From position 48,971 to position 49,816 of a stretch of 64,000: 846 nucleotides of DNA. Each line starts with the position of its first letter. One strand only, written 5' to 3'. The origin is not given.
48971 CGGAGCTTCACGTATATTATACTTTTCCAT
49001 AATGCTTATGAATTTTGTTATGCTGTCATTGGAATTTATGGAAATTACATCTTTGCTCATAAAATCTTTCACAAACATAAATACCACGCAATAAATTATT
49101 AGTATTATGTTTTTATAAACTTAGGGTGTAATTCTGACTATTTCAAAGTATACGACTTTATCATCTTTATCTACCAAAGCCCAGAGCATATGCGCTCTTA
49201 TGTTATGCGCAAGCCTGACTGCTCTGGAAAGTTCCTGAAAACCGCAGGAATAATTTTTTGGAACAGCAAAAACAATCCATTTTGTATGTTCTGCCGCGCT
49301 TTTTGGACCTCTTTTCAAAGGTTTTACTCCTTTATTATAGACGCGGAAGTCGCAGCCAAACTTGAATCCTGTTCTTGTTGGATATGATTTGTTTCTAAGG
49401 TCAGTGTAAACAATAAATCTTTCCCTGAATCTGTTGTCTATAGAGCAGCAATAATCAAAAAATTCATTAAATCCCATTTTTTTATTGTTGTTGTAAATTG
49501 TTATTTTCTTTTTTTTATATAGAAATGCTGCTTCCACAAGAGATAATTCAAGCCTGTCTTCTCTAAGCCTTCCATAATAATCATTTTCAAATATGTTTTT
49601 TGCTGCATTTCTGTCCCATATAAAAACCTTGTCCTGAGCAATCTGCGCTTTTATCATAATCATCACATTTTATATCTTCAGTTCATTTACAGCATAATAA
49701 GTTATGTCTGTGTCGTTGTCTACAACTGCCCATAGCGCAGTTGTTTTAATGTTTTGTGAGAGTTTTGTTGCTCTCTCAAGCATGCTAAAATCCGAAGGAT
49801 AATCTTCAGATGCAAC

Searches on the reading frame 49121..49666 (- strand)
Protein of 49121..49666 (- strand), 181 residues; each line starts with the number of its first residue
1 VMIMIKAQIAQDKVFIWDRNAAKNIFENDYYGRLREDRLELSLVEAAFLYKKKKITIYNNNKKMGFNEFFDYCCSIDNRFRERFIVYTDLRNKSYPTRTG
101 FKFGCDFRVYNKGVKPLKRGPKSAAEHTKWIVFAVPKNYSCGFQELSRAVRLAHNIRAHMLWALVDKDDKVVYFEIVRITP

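Call 10: search_protein_families(library=pfam, proteins=[window:49121-49666:-], max_evalue=0.01)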
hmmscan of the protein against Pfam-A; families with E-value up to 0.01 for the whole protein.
window:49121-49666:- (181 aa): 2 families
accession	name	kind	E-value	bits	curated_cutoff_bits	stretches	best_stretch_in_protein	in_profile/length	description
PF01974.23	tRNA_int_endo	-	9.9e-23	80.5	27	1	80-173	1-85/85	tRNA intron endonuclease, catalytic C-terminal domain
PF02778.19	tRNA_int_endo_N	-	7.3e-20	70.7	21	1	6-70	2-67/67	tRNA intron endonuclease, N-terminal domain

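Call 31: search_solved_structures(query=window:49121-49666:-, max_evalue=0.001, show_alignments=2)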
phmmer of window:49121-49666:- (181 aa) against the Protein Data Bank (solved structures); distinct sequences matched with E-value up to 0.001: 14.
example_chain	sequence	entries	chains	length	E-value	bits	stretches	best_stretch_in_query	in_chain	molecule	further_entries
3iey_A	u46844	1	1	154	2.6e-29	105.4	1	33-176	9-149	tRNA-splicing endonuclease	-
1a79_A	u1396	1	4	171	3.5e-28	101.7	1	9-181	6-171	TRNA ENDONUCLEASE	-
5x89_A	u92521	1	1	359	2.2e-22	82.8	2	28-167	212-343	EndA-like protein,tRNA-splicing endonuclease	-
4fz2_A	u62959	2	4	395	9.5e-22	80.7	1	18-170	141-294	tRNA intron endonuclease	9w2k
2cv8_A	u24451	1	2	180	3e-17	66.1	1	8-169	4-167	tRNA-splicing endonuclease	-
1r0v_A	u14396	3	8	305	3.5e-14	56.1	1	23-164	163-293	tRNA-intron endonuclease | Putative tRNA-intron endonuclease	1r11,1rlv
2gjw_A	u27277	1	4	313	3.9e-14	56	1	23-164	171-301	tRNA-splicing endonuclease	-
3p1y_A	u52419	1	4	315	9.4e-12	48.2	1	36-164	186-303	tRNA-splicing endonuclease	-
3p1z_B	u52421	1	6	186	1.3e-10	44.5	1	10-171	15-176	tRNA-splicing endonuclease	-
3ajv_B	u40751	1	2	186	1.2e-09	41.3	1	10-171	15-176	tRNA-splicing endonuclease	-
2ohe_A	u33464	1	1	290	4.4e-09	39.5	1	84-178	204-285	tRNA-splicing endonuclease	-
2ohc_A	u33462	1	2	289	5.3e-09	39.2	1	84-178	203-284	tRNA-splicing endonuclease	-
2zyz_B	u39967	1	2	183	2.4e-05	27.3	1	39-163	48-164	tRNA-splicing endonuclease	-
7zrz_BP4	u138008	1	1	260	0.00022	24.2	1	32-114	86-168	tRNA-splicing endonuclease subunit Sen2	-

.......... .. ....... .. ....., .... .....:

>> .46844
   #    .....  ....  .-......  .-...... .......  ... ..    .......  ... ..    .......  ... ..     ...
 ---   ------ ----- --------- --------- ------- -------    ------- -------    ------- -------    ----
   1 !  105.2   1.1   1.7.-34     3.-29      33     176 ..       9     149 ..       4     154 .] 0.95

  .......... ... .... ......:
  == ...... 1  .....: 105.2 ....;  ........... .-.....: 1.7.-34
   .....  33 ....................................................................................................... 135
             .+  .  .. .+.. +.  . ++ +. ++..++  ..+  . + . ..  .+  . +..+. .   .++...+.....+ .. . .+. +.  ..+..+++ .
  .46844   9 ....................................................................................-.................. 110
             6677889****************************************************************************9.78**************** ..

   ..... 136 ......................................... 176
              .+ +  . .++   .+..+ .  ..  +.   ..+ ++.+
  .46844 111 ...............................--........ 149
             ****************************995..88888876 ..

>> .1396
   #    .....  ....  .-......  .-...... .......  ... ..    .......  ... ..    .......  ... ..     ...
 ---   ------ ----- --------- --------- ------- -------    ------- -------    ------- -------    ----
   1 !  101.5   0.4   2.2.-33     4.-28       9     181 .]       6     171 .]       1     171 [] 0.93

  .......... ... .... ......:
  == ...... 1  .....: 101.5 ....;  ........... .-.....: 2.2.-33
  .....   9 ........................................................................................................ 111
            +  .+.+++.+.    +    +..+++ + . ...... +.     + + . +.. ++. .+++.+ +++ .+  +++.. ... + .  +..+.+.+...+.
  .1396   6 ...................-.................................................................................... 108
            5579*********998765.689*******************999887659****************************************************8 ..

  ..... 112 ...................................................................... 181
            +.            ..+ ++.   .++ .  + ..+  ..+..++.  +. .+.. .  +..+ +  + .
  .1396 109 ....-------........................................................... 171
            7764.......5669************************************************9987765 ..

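Call 41: find_homologous_proteins(query=window:49121-49666:-, max_evalue=1e-10)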
Query window:49121-49666:- (181 aa): 958 proteins with E <= 1e-10 among 1008 candidates; the best 120 are listed.
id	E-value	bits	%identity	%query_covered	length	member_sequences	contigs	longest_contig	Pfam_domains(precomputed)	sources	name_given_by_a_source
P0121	4.2e-119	413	100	99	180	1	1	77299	PF01974.24,PF02778.20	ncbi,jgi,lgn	-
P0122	6.8e-98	344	83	98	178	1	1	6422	PF01974.24,PF02778.20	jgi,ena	-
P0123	1.0e-92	327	80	98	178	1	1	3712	PF01974.24,PF02778.20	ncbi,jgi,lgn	-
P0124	2.5e-82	293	68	98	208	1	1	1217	PF01974.24,PF02778.20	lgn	-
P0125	4.3e-79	282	67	98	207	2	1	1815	PF01974.24,PF02778.20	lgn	-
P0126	1.1e-78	281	68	98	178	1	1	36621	PF01974.24,PF02778.20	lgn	-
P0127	2.7e-77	276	65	98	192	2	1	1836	PF01974.24,PF02778.20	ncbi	-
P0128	4.2e-77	276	66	100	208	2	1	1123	PF01974.24,PF02778.20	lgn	-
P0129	2.0e-76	274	66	98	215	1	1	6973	PF01974.24,PF02778.20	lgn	-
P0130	6.0e-76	272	67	97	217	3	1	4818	PF01974.24,PF02778.20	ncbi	-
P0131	1.4e-75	271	66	98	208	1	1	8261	PF01974.24,PF02778.20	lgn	-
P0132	2.8e-75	270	67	97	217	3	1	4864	PF01974.24,PF02778.20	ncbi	-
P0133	3.0e-75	270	66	98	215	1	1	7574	PF01974.24,PF02778.20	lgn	-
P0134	3.5e-75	270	66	98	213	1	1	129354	PF01974.24,PF02778.20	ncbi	-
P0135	2.9e-74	267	66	98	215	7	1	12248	PF01974.24,PF02778.20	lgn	-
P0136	5.7e-72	259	63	98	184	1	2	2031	PF01974.24,PF02778.20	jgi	-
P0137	1.8e-71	258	64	97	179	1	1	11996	PF01974.24,PF02778.20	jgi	jgi:tRNA-intron endonuclease, archaea type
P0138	2.0e-71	257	61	97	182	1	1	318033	PF01974.24,PF02778.20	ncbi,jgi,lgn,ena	-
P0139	1.5e-70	254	61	98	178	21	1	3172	PF01974.24,PF02778.20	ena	-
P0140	2.0e-70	254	63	98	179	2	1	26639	PF01974.24,PF02778.20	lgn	-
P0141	2.7e-70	254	60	98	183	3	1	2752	PF01974.24,PF02778.20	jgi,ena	-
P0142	2.7e-70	254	61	97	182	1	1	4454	PF01974.24,PF02778.20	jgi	-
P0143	2.7e-70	254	60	100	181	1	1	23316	PF01974.24,PF02778.20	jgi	jgi:tRNA-intron endonuclease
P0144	3.2e-70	253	62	99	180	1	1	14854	PF01974.24,PF02778.20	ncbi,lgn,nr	ncbi:MAG: tRNA-intron lyase [Candidatus Aenigmarchaeota archaeon]|nr:tRNA-intron lyase [Candidatus A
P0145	5.4e-70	253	58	98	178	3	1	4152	PF01974.24,PF02778.20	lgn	-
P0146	8.2e-70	252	60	98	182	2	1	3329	PF01974.24,PF02778.20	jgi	-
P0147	9.1e-70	252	61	99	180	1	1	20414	PF01974.24,PF02778.20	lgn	-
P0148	1.1e-69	252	66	88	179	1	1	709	PF01974.24,PF02778.20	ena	-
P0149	1.2e-69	251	60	100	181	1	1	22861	PF01974.24,PF02778.20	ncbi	-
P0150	1.3e-69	251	59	97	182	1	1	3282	PF01974.24,PF02778.20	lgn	-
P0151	1.3e-69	251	60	98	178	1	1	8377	PF01974.24,PF02778.20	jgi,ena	-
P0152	1.5e-69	251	62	99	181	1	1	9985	PF01974.24,PF02778.20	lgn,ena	-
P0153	1.5e-69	251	61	98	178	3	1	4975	PF01974.24,PF02778.20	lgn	-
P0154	2.4e-69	251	59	97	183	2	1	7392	PF01974.24,PF02778.20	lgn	-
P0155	4.8e-69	250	61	98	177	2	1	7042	PF01974.24,PF02778.20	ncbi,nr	ncbi:MAG: tRNA-intron lyase [Candidatus Micrarchaeota archaeon]|nr:tRNA-intron lyase [Candidatus Mic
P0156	5.1e-69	249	59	97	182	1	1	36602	PF01974.24,PF02778.20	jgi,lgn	jgi:tRNA-intron endonuclease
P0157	5.2e-69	249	59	97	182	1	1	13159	PF01974.24,PF02778.20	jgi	jgi:tRNA-intron endonuclease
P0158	5.3e-69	249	58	98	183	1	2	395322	PF01974.24,PF02778.20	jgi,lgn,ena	jgi:tRNA-intron endonuclease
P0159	5.6e-69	249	60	99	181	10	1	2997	PF01974.24,PF02778.20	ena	-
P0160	5.9e-69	249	57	98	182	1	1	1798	PF01974.24,PF02778.20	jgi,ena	jgi:tRNA-intron endonuclease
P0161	6.5e-69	249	58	98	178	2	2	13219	PF01974.24,PF02778.20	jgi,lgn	-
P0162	7.6e-69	249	60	98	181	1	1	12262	PF01974.24,PF02778.20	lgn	-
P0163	1.1e-68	248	60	100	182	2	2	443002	PF01974.24,PF02778.20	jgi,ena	-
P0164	1.3e-68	248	59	97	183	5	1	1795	PF01974.24,PF02778.20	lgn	-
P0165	1.5e-68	248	59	98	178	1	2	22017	PF01974.24,PF02778.20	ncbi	-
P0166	2.0e-68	248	58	98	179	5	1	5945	PF01974.24,PF02778.20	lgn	-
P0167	2.0e-68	248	58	98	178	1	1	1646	PF01974.24,PF02778.20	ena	-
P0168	2.1e-68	248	62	98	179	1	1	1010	PF01974.24,PF02778.20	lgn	-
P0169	2.8e-68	247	59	98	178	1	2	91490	PF01974.24,PF02778.20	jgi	-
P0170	2.9e-68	247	59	98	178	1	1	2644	PF01974.24,PF02778.20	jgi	-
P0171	3.0e-68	247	59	98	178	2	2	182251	PF01974.24,PF02778.20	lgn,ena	-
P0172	3.3e-68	247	59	97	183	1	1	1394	PF01974.24,PF02778.20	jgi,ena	-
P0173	3.4e-68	247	58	98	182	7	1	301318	PF01974.24,PF02778.20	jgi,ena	-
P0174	3.8e-68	247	59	98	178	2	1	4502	PF01974.24,PF02778.20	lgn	-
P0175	4.0e-68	247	59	97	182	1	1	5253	PF01974.24,PF02778.20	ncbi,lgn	-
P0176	5.1e-68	246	60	97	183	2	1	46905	PF01974.24,PF02778.20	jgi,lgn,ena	-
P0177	6.4e-68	246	61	98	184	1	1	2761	PF01974.24,PF02778.20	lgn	-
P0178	8.6e-68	246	60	97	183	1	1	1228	PF01974.24,PF02778.20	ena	-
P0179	8.6e-68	246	58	98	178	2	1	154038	PF01974.24,PF02778.20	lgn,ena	-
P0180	1.1e-67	245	60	99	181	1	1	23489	PF01974.24,PF02778.20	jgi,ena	-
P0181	1.4e-67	245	59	98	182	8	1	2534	PF01974.24,PF02778.20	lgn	-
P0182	1.4e-67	245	61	98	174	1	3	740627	PF01974.24,PF02778.20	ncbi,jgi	-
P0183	1.7e-67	244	62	99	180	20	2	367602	PF01974.24,PF02778.20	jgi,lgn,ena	-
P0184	1.8e-67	244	58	98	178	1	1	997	PF01974.24,PF02778.20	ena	-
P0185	2.3e-67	244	58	98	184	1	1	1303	PF01974.24,PF02778.20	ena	-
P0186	3.3e-67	244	58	98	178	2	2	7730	PF01974.24,PF02778.20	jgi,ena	-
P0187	3.7e-67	243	56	98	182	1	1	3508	PF01974.24,PF02778.20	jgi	jgi:tRNA-intron endonuclease, archaea type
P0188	3.8e-67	243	57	98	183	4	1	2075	PF01974.24,PF02778.20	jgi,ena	-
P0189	5.3e-67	243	57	98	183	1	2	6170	PF01974.24,PF02778.20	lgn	-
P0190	5.4e-67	243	59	97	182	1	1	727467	PF01974.24,PF02778.20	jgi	jgi:tRNA-intron endonuclease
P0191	6.1e-67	243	58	98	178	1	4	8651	PF01974.24,PF02778.20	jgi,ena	-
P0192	6.5e-67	243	58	97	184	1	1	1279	PF01974.24,PF02778.20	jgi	jgi:tRNA-intron endonuclease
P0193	8.1e-67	242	61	98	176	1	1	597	PF01974.24,PF02778.20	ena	-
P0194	8.2e-67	242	57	98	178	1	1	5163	PF01974.24,PF02778.20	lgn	-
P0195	1.0e-66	242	59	97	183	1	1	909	PF01974.24,PF02778.20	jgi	-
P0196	1.0e-66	242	58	98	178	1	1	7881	PF01974.24,PF02778.20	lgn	-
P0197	1.0e-66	242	57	97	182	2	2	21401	PF01974.24,PF02778.20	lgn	-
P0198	1.3e-66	242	61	98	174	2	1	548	PF01974.24,PF02778.20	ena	-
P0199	1.3e-66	242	61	98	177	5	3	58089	PF01974.24,PF02778.20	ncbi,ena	-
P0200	1.7e-66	241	58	98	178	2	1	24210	PF01974.24,PF02778.20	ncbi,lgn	-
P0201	2.1e-66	241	59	99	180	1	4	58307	PF01974.24,PF02778.20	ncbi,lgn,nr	ncbi:MAG: tRNA-intron lyase [Candidatus Aenigmatarchaeota archaeon]|nr:tRNA-intron lyase [Candidatus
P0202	2.2e-66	241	61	98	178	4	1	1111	PF01974.24,PF02778.20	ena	-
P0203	2.2e-66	241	60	98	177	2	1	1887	PF01974.24,PF02778.20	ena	-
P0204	2.7e-66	241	60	98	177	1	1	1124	PF01974.24,PF02778.20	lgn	-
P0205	2.8e-66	241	58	98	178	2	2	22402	PF01974.24,PF02778.20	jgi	-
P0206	3.3e-66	240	58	98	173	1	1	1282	PF01974.24,PF02778.20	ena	-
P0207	3.3e-66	240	57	98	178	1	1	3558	PF01974.24,PF02778.20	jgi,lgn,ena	-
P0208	3.6e-66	240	58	97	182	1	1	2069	PF01974.24,PF02778.20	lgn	-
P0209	3.9e-66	240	58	98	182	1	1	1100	PF01974.24,PF02778.20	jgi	jgi:tRNA-intron endonuclease, archaea type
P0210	4.0e-66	240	57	98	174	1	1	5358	PF01974.24,PF02778.20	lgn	-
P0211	4.3e-66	240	58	97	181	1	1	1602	PF01974.24,PF02778.20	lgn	-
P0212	4.4e-66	240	57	97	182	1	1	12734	PF01974.24,PF02778.20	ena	-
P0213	4.7e-66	240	55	98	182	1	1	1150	PF01974.24,PF02778.20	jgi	jgi:tRNA-intron endonuclease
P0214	5.1e-66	240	58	97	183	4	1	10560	PF01974.24,PF02778.20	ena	-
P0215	5.2e-66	240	57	100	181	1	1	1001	PF01974.24,PF02778.20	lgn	-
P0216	5.3e-66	240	60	98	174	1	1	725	PF01974.24,PF02778.20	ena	-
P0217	5.6e-66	240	58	98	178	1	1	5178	PF01974.24,PF02778.20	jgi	jgi:tRNA-intron endonuclease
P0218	5.9e-66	240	57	98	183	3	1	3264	PF01974.24,PF02778.20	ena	-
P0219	6.4e-66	239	58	98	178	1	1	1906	PF01974.24,PF02778.20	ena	-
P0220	6.8e-66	239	61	97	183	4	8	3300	PF01974.24,PF02778.20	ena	-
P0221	6.8e-66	239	57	100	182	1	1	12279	PF01974.24,PF02778.20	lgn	-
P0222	6.9e-66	239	59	98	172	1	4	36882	PF01974.24,PF02778.20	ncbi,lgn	ncbi:MAG: tRNA-intron lyase [Candidatus Aenigmatarchaeota archaeon]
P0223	7.1e-66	239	58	98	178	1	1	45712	PF01974.24,PF02778.20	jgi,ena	-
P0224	8.4e-66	239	56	98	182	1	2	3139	PF01974.24,PF02778.20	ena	-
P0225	1.3e-65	238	57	98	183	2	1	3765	PF01974.24,PF02778.20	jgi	jgi:tRNA-intron endonuclease, archaea type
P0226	1.6e-65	238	58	98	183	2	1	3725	PF01974.24,PF02778.20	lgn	-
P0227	1.7e-65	238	56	100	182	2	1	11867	PF01974.24,PF02778.20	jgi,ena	-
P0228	1.8e-65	238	57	97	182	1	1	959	PF01974.24,PF02778.20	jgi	jgi:tRNA-intron endonuclease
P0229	2.0e-65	238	59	99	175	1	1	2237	PF01974.24,PF02778.20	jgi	-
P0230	2.0e-65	238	56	98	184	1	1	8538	PF01974.24,PF02778.20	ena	-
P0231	2.6e-65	237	60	98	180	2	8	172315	PF01974.24,PF02778.20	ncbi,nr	ncbi:MAG: tRNA-intron lyase [Candidatus Aenigmatarchaeota archaeon]|nr:tRNA-intron lyase [Candidatus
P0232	2.6e-65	237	55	98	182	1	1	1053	PF01974.24,PF02778.20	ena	-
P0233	2.8e-65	237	57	98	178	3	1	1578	PF01974.24,PF02778.20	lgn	-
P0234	3.3e-65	237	60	98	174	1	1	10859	PF01974.24,PF02778.20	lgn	-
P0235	3.6e-65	237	55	98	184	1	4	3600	PF01974.24,PF02778.20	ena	-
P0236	5.0e-65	236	55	98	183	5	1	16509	PF01974.24,PF02778.20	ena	-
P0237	5.1e-65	236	57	99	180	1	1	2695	PF01974.24,PF02778.20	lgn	-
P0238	5.3e-65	236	60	98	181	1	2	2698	PF01974.24,PF02778.20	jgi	jgi:tRNA-intron endonuclease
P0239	5.3e-65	236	57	98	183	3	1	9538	PF01974.24,PF02778.20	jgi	jgi:tRNA-intron endonuclease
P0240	5.3e-65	236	58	98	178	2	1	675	PF01974.24,PF02778.20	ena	-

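Call 43: find_encoding_contigs(protein=P0122, flank=10000, max_places=3)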
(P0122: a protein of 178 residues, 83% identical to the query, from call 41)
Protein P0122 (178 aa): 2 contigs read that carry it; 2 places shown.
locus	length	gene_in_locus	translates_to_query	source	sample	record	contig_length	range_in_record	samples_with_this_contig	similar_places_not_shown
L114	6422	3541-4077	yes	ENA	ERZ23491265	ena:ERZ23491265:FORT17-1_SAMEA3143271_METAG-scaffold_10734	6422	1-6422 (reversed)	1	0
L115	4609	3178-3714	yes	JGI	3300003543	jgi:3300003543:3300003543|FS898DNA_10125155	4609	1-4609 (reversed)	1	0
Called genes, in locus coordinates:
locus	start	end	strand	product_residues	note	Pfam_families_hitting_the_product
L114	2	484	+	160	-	?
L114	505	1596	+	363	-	PF04406:TP6A_N, PF20768:Topo_VI_alpha, PF21180:TOP6A-Spo11_Toprim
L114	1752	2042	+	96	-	-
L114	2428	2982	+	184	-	PF07998:Peptidase_M54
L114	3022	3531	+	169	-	PF02778:tRNA_int_endo_N, PF01974:tRNA_int_endo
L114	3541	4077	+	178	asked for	PF02778:tRNA_int_endo_N, PF01974:tRNA_int_endo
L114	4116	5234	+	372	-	PF00571:CBS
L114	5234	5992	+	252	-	PF00565:SNase, PF00932:LTD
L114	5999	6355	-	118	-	PF01170:UPF0020 (weak)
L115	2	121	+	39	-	?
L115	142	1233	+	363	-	PF04406:TP6A_N, PF20768:Topo_VI_alpha, PF21180:TOP6A-Spo11_Toprim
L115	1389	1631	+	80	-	-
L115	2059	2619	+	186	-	PF07998:Peptidase_M54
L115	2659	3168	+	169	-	PF02778:tRNA_int_endo_N, PF01974:tRNA_int_endo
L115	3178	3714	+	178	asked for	PF02778:tRNA_int_endo_N, PF01974:tRNA_int_endo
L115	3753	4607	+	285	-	?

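Call 44: find_encoding_contigs(protein=P0123, flank=10000, max_places=3)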
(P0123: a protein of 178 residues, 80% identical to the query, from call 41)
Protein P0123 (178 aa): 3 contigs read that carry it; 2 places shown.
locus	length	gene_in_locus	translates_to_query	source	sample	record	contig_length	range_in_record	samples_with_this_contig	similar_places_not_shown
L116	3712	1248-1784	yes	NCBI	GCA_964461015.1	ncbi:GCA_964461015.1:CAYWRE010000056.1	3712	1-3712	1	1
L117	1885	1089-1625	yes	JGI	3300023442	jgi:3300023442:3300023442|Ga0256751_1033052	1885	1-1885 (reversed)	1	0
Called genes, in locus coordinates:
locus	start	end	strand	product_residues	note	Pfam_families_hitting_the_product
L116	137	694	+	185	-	PF07998:Peptidase_M54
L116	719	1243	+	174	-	PF02778:tRNA_int_endo_N, PF01974:tRNA_int_endo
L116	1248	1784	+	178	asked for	PF02778:tRNA_int_endo_N, PF01974:tRNA_int_endo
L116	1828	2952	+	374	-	PF00571:CBS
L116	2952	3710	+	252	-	PF00565:SNase, PF00932:LTD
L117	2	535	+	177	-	?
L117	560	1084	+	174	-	PF02778:tRNA_int_endo_N, PF01974:tRNA_int_endo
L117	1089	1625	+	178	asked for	PF02778:tRNA_int_endo_N, PF01974:tRNA_int_endo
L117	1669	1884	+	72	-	?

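Call 45: find_encoding_contigs(protein=P0126, flank=10000, max_places=3)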
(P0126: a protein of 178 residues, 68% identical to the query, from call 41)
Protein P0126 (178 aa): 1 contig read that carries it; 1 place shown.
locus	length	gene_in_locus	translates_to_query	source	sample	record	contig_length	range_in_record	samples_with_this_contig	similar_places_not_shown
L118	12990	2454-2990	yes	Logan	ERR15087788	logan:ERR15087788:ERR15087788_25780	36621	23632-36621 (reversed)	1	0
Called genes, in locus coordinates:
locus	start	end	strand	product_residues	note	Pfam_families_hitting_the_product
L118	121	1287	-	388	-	PF00202:Aminotran_3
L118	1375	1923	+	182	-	PF07998:Peptidase_M54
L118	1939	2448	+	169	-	PF02778:tRNA_int_endo_N, PF01974:tRNA_int_endo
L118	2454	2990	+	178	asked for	PF02778:tRNA_int_endo_N, PF01974:tRNA_int_endo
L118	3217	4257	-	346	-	PF06202:GDE_C (weak)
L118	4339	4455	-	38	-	-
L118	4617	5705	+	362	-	PF00571:CBS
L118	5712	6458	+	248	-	PF00565:SNase, PF00932:LTD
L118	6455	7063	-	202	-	PF01694:Rhomboid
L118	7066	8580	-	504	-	PF28494:GlyRS_ins_1 (faint), PF00587:tRNA-synt_2b, PF03129:HGTP_anticodon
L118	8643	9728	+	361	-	PF00579:tRNA-synt_1b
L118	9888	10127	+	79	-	-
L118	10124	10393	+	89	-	PF01817:CM_2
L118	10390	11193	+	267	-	PF00800:PDT, PF01842:ACT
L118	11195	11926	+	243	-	PF01210:NAD_Gly3P_dh_N (faint), PF02826:2-Hacid_dh_C, PF03446:NAD_binding_2 (weak), PF03807:F420_oxidored, PF02153:PDH_N, PF20463:PDH_C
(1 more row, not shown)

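Call 52: find_encoding_contigs(protein=P0121, flank=1000, max_places=4)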
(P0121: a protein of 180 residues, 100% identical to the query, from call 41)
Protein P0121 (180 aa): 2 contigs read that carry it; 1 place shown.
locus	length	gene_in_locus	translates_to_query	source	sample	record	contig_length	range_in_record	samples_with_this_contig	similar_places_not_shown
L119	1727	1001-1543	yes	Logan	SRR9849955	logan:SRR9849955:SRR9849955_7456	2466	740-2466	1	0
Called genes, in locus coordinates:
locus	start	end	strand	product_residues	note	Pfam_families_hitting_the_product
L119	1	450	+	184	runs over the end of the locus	PF07998:Peptidase_M54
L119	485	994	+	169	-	PF02778:tRNA_int_endo_N, PF01974:tRNA_int_endo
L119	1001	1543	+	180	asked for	PF02778:tRNA_int_endo_N, PF01974:tRNA_int_endo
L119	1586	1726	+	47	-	?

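Call 53: find_encoding_contigs(protein=P0134, flank=10000, max_places=2)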
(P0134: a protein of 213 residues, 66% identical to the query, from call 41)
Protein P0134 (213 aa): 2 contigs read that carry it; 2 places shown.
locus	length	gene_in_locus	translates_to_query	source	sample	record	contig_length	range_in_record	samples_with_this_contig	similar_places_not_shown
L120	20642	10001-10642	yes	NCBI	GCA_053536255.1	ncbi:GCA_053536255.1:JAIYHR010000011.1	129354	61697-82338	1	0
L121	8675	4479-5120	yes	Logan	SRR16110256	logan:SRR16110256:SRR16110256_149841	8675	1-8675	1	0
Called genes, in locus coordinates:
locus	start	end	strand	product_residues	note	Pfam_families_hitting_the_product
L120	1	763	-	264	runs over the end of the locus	PF06182:ABC2_membrane_6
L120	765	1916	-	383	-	PF00005:ABC_tran, PF13304:AAA_21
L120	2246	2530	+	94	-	-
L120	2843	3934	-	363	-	PF04406:TP6A_N, PF20768:Topo_VI_alpha, PF21180:TOP6A-Spo11_Toprim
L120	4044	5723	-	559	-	PF02518:HATPase_c, PF13589:HATPase_c_3, PF09239:Topo-VIb_trans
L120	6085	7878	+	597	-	PF07953:Toxin_R_bind_N (faint), PF13385:Laminin_G_3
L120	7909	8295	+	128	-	PF01894:YjbQ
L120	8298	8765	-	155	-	PF00013:KH_1 (faint), PF22891:KH_PNO1_2nd, PF21800:KH_KRR1_2nd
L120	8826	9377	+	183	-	PF07998:Peptidase_M54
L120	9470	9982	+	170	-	PF02778:tRNA_int_endo_N, PF01974:tRNA_int_endo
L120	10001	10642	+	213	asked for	PF02778:tRNA_int_endo_N, PF01974:tRNA_int_endo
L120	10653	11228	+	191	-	-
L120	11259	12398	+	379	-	PF00571:CBS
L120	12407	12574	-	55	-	-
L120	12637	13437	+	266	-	PF00565:SNase, PF00932:LTD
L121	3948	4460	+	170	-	PF02778:tRNA_int_endo_N, PF01974:tRNA_int_endo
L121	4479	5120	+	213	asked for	PF02778:tRNA_int_endo_N, PF01974:tRNA_int_endo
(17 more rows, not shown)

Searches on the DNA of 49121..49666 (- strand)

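Call 47: search_rna_families(sources=[L114, L115, L116, L117, L118], threshold=evalue, max_evalue=1)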
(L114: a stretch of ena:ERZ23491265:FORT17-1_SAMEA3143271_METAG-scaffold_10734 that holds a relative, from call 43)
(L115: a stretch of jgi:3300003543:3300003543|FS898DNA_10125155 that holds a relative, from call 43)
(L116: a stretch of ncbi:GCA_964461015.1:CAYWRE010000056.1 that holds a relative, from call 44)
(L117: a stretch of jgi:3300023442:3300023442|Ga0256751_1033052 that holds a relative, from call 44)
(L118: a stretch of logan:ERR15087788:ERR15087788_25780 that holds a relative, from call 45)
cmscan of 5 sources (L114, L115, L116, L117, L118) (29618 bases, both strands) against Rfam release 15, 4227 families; matches with E-value up to 1: 3.
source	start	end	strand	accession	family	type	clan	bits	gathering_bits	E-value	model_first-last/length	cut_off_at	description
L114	1649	1734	+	RF00005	tRNA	Gene; tRNA;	CL00001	62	29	2.3e-11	1-71/71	no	tRNA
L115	1286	1371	+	RF00005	tRNA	Gene; tRNA;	CL00001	62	29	2.3e-11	1-71/71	no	tRNA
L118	1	51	+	RF00005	tRNA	Gene; tRNA;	CL00001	33.9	29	0.0013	22-71/71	5'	tRNA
